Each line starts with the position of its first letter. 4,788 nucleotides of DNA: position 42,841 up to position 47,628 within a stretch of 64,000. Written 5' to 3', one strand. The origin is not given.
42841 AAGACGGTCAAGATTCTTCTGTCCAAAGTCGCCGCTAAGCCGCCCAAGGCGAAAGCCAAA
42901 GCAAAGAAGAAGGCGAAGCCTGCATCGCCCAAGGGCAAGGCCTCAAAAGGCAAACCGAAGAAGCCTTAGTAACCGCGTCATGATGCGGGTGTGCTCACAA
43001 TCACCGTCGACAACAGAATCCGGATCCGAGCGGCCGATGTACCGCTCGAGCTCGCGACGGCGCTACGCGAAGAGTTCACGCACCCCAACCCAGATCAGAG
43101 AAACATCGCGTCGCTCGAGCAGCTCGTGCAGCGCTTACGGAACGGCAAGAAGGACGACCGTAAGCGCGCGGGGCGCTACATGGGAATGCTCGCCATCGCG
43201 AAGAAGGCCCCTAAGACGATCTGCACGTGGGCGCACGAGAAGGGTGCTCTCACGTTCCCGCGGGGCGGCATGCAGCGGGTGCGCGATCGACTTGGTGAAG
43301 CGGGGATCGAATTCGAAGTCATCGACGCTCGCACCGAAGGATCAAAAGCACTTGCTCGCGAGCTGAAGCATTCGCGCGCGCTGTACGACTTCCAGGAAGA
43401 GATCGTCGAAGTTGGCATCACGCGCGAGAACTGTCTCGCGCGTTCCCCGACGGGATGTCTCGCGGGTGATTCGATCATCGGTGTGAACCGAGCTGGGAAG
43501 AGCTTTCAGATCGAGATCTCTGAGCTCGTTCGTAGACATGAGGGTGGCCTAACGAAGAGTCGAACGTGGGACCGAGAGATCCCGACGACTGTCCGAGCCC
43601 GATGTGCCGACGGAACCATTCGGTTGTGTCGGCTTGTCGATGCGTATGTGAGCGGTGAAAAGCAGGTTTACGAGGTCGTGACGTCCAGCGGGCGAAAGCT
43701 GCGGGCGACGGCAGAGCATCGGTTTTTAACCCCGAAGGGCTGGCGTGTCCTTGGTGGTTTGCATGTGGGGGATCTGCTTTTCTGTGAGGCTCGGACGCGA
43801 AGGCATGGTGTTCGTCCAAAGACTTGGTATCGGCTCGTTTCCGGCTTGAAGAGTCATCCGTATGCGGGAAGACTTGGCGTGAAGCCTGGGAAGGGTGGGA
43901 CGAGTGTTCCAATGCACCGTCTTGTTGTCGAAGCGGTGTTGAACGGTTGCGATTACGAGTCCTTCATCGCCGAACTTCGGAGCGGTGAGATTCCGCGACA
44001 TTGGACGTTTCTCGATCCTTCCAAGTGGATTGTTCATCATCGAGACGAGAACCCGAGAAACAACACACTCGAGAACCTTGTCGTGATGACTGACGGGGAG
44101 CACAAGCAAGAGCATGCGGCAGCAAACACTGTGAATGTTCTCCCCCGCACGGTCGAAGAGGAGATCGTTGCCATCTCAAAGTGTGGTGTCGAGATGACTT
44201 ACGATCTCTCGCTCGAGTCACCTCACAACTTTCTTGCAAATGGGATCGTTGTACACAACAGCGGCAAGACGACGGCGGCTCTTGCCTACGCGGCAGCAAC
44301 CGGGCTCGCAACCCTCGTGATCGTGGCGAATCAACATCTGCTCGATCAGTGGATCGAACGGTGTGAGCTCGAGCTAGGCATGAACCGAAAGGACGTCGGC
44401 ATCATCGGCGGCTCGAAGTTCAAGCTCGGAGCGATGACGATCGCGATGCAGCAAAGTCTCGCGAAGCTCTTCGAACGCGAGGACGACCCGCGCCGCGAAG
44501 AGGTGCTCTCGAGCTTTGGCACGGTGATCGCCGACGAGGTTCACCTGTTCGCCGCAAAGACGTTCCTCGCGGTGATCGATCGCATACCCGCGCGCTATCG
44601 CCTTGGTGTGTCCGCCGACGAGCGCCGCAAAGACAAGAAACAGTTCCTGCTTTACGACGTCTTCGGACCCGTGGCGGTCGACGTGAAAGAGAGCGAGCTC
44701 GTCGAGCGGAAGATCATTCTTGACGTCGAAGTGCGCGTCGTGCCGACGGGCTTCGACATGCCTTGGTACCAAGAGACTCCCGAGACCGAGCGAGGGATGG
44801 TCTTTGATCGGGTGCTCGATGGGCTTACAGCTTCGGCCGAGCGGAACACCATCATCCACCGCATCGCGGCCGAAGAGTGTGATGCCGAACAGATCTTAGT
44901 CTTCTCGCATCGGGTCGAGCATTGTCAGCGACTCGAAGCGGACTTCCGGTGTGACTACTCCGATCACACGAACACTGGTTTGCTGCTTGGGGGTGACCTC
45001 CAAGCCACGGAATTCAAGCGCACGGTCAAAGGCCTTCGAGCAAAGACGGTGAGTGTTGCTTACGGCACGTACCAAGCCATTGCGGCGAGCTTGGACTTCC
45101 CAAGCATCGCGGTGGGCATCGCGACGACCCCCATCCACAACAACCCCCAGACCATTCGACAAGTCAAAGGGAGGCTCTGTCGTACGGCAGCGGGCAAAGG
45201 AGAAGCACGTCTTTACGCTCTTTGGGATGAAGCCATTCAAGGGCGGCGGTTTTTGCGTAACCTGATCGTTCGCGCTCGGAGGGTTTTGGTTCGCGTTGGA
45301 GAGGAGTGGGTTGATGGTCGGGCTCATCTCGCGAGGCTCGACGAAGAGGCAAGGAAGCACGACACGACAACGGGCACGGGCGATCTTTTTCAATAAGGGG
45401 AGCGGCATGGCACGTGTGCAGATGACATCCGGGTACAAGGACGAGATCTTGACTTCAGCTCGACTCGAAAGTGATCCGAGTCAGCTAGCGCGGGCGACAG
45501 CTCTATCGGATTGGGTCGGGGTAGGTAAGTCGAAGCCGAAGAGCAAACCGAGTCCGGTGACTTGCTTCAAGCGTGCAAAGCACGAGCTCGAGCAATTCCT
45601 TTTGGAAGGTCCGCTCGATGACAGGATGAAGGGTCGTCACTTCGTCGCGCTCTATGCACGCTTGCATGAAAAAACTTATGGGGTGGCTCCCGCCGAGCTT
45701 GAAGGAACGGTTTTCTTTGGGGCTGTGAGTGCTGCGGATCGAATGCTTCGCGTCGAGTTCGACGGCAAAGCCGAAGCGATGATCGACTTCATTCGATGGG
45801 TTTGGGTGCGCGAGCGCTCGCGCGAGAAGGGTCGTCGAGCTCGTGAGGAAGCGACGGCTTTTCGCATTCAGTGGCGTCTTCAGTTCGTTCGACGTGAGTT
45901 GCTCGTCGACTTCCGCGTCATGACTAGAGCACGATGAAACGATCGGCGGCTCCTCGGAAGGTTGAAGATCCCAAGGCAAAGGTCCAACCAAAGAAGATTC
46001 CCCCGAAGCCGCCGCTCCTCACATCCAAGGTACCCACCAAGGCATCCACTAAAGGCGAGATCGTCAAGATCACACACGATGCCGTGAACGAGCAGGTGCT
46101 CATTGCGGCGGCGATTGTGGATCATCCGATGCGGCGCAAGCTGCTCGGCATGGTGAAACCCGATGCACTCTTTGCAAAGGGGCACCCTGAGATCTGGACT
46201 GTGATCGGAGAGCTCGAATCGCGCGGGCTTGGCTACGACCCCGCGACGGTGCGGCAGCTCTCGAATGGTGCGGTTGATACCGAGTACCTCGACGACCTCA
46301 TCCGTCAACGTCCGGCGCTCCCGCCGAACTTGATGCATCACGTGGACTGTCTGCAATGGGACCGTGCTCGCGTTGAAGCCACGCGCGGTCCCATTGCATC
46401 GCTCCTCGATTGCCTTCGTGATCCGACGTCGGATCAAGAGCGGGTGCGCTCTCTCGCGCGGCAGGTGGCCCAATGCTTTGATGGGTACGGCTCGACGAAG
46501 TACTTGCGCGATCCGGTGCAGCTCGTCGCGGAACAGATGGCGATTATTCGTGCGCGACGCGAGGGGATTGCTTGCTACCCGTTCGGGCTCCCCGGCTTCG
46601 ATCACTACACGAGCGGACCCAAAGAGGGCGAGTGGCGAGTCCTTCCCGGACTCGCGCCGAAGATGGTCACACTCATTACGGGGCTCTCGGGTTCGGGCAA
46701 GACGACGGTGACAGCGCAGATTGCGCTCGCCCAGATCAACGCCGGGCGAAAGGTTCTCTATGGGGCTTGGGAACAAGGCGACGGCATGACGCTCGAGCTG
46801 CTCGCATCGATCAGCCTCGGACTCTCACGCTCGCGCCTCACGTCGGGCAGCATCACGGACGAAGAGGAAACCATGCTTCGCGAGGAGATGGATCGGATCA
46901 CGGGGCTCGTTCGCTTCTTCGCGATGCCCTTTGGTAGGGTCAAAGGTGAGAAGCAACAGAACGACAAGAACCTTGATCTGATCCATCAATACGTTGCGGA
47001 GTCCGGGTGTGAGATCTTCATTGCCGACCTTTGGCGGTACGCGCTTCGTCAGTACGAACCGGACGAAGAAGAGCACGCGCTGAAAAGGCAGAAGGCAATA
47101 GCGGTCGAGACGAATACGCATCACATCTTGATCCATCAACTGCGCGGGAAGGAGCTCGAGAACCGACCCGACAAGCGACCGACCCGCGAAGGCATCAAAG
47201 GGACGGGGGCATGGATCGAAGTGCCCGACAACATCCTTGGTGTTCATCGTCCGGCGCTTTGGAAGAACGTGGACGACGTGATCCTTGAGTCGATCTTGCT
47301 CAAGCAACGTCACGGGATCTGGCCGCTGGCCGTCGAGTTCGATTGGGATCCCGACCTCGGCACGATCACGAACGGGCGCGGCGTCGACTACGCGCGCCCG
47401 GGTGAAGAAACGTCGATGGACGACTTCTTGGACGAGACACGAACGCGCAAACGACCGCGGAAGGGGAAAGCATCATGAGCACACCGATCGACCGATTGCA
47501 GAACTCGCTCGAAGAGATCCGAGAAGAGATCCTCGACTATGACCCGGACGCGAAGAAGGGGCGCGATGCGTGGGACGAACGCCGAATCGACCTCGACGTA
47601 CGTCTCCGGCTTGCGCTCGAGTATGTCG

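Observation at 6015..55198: Ten exact copies of a dispersed 20-bp palindrome with an asymmetric flank and block-wise orientation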

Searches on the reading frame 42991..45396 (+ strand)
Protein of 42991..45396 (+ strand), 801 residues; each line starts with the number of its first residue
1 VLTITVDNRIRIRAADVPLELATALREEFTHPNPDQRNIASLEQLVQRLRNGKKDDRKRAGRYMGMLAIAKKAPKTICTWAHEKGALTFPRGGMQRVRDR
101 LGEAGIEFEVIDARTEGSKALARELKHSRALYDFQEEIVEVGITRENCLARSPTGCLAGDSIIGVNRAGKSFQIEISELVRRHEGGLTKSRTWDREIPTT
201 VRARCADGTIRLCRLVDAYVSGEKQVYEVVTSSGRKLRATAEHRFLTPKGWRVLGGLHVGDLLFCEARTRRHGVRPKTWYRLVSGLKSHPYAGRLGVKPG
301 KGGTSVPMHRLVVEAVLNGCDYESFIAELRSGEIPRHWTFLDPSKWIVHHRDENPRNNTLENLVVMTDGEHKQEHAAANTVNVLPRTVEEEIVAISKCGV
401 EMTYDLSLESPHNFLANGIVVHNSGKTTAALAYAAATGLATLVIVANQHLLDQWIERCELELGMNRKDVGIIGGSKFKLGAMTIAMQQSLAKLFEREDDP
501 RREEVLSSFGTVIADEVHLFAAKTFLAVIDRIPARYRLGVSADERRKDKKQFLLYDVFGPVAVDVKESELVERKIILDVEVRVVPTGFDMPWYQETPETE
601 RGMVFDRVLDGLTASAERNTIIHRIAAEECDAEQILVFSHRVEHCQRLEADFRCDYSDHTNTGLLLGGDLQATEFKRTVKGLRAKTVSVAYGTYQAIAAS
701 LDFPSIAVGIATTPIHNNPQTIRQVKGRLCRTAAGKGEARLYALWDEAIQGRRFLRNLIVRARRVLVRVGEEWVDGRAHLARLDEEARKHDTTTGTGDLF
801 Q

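Call 14: search_protein_families(library=phrogs, proteins=[window:42991-45396:+], max_evalue=0.00001)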
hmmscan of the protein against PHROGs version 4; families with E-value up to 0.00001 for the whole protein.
window:42991-45396:+ (801 aa): 5 families
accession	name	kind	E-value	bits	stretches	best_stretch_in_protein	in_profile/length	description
phrog_16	-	DNA, RNA and nucleotide metabolism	8.3e-35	121.2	1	424-752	301-603/986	DNA helicase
phrog_9690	-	DNA, RNA and nucleotide metabolism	5.5e-18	66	1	503-748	35-274/306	DNA helicase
phrog_17415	-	head and packaging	1.5e-11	44.1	1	380-437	363-419/940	terminase large subunit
phrog_7545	-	DNA, RNA and nucleotide metabolism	4.4e-10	41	1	344-387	102-145/160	HNH endonuclease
phrog_15471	-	DNA, RNA and nucleotide metabolism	9.8e-06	26.5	0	347-381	52-86/183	HNH endonuclease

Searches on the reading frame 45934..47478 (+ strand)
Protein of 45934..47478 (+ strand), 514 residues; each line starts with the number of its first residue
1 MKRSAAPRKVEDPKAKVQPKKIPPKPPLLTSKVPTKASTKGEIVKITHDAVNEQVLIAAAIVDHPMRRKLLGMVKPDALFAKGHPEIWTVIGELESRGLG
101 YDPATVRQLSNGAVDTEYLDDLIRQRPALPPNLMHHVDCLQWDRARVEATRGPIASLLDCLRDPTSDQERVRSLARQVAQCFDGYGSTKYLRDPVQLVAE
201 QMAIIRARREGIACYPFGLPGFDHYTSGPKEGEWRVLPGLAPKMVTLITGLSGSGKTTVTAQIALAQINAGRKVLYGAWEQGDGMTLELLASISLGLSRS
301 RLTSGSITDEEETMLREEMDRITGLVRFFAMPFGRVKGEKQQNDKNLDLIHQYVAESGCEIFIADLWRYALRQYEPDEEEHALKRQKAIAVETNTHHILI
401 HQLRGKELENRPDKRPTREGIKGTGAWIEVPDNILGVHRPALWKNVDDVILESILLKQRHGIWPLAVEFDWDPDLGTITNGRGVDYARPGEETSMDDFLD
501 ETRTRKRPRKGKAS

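Call 14: search_protein_families(library=phrogs, proteins=[window:45934-47478:+], max_evalue=0.00001)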
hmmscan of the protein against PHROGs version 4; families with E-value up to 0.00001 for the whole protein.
window:45934-47478:+ (514 aa): 5 families
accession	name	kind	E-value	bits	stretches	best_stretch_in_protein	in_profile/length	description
phrog_19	-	DNA, RNA and nucleotide metabolism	9.9e-22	78.5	2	48-316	159-424/621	DnaB-like replicative helicase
phrog_239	-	DNA, RNA and nucleotide metabolism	6.5e-20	72.6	1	235-491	351-609/801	DNA primase/helicase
phrog_5482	-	unknown function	2.3e-13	50.6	1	242-441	50-250/341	-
phrog_243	-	DNA, RNA and nucleotide metabolism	6.7e-11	42.6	1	380-479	168-266/273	DnaB-like replicative helicase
phrog_11530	-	unknown function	6.4e-06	27.1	0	385-461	62-139/184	-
